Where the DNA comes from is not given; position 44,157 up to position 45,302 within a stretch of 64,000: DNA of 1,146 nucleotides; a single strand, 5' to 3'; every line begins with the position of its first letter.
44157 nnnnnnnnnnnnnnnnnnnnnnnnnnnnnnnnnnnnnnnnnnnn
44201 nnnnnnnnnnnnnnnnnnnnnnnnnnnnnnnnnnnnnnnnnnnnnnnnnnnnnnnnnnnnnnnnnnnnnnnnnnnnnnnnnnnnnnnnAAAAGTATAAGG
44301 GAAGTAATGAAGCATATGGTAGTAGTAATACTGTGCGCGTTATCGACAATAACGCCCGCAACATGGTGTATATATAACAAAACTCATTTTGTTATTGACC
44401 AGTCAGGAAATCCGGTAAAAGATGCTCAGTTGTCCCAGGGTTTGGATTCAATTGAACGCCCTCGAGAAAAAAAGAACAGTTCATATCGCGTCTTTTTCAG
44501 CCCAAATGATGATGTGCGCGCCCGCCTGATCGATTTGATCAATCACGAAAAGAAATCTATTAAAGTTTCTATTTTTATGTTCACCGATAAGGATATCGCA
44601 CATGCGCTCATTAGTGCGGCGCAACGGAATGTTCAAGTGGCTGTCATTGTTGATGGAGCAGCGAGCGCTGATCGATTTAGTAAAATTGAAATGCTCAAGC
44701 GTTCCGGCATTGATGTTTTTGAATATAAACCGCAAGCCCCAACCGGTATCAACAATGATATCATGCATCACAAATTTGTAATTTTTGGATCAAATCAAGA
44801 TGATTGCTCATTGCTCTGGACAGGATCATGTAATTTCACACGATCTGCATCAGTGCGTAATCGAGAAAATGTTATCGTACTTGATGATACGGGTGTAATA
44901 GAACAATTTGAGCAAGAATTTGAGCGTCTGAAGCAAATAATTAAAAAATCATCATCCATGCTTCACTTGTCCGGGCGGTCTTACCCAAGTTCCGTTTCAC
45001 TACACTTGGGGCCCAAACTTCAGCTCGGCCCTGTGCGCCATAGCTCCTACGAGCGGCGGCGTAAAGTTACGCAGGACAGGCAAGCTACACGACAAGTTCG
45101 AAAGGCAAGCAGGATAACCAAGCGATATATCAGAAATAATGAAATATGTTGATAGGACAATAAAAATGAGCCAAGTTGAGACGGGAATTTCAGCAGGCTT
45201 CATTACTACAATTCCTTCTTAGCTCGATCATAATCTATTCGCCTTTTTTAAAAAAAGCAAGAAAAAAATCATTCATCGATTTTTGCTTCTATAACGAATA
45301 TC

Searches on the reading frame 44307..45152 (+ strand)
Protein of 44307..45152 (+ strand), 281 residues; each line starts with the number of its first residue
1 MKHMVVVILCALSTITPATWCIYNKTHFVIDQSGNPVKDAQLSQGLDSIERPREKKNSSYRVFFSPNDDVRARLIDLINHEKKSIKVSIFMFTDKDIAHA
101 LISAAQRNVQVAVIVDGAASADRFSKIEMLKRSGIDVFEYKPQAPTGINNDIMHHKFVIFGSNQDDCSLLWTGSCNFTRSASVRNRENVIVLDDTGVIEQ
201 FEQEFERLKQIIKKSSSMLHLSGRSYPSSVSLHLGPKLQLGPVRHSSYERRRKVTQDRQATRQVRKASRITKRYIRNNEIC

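Call 6: search_protein_families(library=pfam, proteins=[window:44307-45152:+], max_evalue=0.01)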
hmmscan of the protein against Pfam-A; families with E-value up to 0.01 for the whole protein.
window:44307-45152:+ (281 aa): 4 families
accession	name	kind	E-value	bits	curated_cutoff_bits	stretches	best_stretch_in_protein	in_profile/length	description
PF13091.12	PLDc_2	-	7e-28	97.5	27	1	74-208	1-131/132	PLD-like domain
PF07894.18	SACK1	-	9.4e-08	32.4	21.4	1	50-208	102-268/274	Scaffolding anchor of CK1 domain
PF24402.1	iHKD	-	0.00017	22.1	27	1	96-165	4-74/111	Inactive HKD-Rease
PF09565.16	RE_NgoFVII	-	0.0039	17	23.8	1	149-213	89-154/162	NgoFVII restriction endonuclease N-terminal PLD domain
